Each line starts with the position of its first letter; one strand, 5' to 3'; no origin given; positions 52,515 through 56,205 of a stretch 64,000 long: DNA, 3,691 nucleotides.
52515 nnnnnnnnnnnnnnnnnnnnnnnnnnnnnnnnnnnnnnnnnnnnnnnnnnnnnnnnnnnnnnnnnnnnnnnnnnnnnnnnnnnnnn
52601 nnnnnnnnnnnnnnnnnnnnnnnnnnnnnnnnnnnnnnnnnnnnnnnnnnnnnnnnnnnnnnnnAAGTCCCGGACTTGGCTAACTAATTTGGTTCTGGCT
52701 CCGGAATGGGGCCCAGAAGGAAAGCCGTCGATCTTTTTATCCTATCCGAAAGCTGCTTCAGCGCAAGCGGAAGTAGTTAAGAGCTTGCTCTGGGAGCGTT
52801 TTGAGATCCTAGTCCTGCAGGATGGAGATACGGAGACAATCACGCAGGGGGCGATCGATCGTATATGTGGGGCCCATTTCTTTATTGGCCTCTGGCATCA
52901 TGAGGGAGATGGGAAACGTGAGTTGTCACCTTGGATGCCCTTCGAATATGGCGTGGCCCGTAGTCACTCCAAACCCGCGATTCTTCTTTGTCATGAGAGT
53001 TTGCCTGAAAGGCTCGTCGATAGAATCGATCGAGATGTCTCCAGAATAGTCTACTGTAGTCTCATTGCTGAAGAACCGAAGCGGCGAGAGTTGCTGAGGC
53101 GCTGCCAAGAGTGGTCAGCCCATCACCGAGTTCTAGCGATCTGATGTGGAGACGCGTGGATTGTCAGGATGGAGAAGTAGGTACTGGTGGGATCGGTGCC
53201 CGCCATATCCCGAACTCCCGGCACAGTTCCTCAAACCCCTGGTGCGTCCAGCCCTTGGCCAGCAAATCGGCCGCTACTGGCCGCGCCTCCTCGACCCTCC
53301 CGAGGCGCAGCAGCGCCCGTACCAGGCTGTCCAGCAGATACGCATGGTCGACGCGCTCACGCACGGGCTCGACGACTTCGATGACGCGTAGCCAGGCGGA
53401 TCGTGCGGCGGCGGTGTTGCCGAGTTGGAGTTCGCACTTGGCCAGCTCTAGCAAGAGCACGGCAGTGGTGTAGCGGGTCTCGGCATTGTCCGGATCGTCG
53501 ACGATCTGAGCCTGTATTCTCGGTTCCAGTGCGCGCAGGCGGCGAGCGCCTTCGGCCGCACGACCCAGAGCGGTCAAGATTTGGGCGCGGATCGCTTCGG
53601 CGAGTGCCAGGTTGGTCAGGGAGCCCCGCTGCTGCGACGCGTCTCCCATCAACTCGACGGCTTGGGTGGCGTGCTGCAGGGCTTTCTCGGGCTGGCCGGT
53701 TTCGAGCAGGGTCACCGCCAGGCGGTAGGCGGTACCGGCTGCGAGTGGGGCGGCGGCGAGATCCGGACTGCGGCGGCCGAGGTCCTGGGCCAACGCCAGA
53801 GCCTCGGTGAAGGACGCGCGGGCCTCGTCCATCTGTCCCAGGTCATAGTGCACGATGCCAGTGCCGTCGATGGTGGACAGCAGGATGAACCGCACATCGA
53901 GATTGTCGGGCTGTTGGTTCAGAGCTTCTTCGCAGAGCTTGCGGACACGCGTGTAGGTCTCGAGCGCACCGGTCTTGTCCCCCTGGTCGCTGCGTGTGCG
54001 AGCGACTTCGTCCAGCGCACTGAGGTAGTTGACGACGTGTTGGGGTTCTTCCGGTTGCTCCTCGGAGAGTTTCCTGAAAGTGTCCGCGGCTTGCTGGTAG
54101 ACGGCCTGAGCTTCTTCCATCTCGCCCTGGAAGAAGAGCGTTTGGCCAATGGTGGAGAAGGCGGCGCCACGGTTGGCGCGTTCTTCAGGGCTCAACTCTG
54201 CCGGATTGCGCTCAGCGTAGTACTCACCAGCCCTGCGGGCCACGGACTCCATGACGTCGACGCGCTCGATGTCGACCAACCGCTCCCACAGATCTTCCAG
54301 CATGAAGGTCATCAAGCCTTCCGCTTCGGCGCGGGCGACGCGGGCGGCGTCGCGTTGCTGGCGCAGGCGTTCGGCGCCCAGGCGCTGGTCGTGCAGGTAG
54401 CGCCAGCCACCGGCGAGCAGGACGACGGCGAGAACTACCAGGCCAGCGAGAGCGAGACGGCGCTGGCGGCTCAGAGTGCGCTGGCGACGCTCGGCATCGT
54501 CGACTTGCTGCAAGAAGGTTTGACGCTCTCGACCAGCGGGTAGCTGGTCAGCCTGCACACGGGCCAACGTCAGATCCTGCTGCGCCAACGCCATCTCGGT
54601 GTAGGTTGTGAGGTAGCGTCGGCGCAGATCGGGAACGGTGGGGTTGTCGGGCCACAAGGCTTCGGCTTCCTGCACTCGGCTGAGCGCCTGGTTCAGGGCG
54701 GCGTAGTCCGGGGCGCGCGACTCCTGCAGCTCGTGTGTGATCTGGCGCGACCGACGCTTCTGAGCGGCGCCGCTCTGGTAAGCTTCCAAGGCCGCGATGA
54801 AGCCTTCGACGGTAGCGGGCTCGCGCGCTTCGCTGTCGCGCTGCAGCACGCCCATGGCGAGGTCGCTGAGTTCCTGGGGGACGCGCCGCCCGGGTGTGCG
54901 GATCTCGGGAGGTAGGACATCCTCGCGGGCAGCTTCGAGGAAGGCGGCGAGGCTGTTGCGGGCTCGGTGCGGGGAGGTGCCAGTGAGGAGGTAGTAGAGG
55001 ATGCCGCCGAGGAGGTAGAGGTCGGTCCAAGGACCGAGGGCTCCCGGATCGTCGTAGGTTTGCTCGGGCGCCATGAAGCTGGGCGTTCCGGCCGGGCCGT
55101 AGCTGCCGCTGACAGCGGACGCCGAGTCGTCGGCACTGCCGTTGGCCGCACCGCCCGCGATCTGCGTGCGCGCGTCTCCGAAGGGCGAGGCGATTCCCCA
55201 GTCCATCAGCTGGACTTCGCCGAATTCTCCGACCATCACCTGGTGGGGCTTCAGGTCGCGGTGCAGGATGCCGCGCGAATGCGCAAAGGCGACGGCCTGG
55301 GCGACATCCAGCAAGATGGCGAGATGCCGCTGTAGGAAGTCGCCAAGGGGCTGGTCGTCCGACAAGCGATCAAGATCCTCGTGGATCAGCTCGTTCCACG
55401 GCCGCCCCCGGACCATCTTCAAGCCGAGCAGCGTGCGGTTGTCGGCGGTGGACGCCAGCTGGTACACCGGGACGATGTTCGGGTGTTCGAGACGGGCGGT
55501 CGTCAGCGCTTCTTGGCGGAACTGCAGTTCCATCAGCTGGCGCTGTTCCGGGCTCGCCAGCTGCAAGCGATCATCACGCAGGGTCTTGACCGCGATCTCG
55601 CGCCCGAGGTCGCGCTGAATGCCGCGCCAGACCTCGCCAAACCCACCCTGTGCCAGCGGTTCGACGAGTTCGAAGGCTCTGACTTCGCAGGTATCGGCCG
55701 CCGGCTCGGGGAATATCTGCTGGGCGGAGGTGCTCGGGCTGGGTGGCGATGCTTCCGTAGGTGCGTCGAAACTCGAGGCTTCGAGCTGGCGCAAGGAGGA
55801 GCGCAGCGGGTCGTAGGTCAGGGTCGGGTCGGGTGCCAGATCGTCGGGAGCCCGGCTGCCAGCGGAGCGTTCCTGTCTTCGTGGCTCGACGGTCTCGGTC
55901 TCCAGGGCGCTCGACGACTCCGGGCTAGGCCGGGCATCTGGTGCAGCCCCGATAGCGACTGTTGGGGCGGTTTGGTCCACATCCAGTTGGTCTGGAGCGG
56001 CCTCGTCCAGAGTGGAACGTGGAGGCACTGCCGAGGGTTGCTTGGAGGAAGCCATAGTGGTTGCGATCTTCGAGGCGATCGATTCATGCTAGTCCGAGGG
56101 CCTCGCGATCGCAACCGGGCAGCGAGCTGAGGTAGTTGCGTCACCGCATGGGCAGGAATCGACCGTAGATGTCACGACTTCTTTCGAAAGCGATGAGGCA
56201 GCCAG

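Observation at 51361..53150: AT-shifted single-gene islet at the 3' flank of tRNA-Arg(CCT), encoding a tandem-ACT plus TIR/NDT/LOG-like protein: candidate ligand-gated nucleotide-processing or defence module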

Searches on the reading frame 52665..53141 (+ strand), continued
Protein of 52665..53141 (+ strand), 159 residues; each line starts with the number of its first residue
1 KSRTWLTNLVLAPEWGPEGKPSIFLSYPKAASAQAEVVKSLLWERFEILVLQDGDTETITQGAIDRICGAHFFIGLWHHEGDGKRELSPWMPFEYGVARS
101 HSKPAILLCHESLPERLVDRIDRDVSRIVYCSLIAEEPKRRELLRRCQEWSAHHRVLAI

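Call 93: find_encoding_contigs(protein=P0040, flank=9000, max_places=1)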
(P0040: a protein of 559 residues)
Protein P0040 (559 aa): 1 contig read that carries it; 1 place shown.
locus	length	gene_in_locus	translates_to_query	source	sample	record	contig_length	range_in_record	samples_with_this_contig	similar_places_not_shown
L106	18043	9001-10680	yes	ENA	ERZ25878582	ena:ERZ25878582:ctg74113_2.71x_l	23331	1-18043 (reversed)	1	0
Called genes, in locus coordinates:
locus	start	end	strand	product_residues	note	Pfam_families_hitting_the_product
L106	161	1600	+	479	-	PF13360:PQQ_2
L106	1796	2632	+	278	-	PF06426:SATase_N (weak), PF00132:Hexapep (faint)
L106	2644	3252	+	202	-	PF00702:Hydrolase, PF13419:HAD_2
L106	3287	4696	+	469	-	PF03315:SDH_beta, PF03313:SDH_alpha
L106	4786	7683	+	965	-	PF02347:GDC-P, PF21478:GcvP2_C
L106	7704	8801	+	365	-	PF01571:GCV_T, PF08669:GCV_T_C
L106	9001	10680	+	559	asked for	-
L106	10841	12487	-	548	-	-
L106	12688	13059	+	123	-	-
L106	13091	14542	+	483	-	PF07715:Plug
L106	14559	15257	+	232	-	PF00593:TonB_dep_Rec_b-barrel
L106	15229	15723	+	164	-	-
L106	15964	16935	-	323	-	PF01391:Collagen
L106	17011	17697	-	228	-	-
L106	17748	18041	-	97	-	?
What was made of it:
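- Several loci are metabolic: the gene lies directly downstream of gcvP/gcvT and serine dehydratase on the same strand in L106 (call 93).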

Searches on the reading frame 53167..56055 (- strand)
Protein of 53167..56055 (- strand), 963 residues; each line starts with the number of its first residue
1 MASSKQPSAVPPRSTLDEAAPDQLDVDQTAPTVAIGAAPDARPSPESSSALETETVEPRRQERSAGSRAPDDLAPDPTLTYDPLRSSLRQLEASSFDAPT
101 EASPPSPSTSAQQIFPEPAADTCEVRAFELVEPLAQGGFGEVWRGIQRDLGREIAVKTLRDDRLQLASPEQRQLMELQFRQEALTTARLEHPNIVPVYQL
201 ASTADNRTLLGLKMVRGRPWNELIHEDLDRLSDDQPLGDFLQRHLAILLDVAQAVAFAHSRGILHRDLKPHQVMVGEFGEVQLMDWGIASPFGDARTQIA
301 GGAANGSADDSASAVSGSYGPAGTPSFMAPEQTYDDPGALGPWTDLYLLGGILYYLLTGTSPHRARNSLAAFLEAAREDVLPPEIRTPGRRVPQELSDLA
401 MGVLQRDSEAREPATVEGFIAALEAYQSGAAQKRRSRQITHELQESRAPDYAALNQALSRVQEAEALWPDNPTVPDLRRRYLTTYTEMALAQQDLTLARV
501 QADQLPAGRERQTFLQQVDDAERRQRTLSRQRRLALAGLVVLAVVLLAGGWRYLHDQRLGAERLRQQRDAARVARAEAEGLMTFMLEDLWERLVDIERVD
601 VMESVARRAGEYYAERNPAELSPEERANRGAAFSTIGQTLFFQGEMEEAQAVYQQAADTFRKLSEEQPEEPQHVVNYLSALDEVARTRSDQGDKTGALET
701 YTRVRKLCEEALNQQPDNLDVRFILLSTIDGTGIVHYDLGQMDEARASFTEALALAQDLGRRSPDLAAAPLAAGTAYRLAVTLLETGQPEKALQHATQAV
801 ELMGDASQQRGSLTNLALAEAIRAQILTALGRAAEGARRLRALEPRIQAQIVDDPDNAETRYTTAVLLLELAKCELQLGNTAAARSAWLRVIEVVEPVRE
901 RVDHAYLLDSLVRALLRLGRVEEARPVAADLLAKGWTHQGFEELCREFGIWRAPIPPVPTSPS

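Call 53: search_protein_families(library=pfam, proteins=[window:53167-56055:-], max_evalue=0.001)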
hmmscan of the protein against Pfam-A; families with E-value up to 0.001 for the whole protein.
window:53167-56055:- (963 aa): 13 families
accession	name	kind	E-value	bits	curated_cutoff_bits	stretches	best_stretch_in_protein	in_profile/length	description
PF00069.31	Pkinase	-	5e-29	101.9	31.7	1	129-411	2-251/263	Protein kinase domain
PF13424.12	TPR_12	-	1.9e-17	63.7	30.1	3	733-803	10-75/77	Tetratricopeptide repeat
PF07719.23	TPR_2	-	1.4e-16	59.6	27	0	733-757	8-32/34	Tetratricopeptide repeat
PF07714.23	PK_Tyr_Ser-Thr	-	1.3e-13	51.3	23.1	1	129-292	2-152/258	Protein tyrosine and serine/threonine kinase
PF00515.34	TPR_1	-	1.2e-12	47.5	27.8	0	733-758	8-33/34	Tetratricopeptide repeat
PF13181.12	TPR_8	-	6.5e-11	41.9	25.7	0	635-657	6-28/34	Tetratricopeptide repeat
PF13174.12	TPR_6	-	9.3e-09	35.8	26.3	0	868-893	3-28/33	Tetratricopeptide repeat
PF13374.12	TPR_10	-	2e-06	28.1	27.5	0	733-757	9-33/42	Tetratricopeptide repeat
PF13176.12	TPR_7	-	1.5e-05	25.1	27.9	0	735-762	8-35/36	Tetratricopeptide repeat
PF14559.12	TPR_19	-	1.7e-05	25.4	25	0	701-758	7-57/68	Tetratricopeptide repeat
PF13428.12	TPR_14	-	2.3e-05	25.1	23.5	0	908-938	4-34/44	Tetratricopeptide repeat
PF13431.12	TPR_17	-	4.3e-05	23.9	24.4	0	770-794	10-34/34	Tetratricopeptide repeat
PF13414.12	TPR_11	-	0.00073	19.6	26.8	0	735-758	3-26/42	TPR repeat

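Call 71: find_related_loci(query=window:53167-56055:-, collection=metagenome_contigs, flank=8000)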
Query window:53167-56055:- (963 aa) in metagenome_contigs; peptide patterns used: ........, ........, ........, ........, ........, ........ (x = any residue, [..] = any of these).
214 stretches matched a pattern; 136 encode a relative of the query (tblastn E <= 1e-3); the best 80 are kept; 80 distinct loci.
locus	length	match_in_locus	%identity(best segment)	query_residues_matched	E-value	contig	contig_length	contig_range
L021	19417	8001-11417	35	71-963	3e-94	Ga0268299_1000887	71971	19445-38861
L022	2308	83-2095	49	107-950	8e-93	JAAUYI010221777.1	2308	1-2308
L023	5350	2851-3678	32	121-440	2e-31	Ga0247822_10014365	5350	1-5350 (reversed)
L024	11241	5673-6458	33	127-423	3e-30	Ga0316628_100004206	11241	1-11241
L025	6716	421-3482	33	128-429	1e-29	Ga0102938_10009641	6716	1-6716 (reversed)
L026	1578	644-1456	32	75-387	6e-30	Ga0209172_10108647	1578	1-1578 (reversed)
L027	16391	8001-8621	33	128-362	4e-28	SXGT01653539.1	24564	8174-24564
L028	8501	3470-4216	32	99-371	2e-26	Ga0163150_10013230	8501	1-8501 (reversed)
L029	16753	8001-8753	32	127-411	2e-26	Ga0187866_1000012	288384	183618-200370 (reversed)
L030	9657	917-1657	30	128-411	1e-25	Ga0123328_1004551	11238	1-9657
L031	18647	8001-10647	31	128-460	4e-25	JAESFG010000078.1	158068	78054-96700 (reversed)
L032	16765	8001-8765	31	116-411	8e-25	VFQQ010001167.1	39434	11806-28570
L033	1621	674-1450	29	120-411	1e-25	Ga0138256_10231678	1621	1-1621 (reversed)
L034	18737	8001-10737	32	124-411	6e-25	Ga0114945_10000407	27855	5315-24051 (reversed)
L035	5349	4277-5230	27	44-367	8e-25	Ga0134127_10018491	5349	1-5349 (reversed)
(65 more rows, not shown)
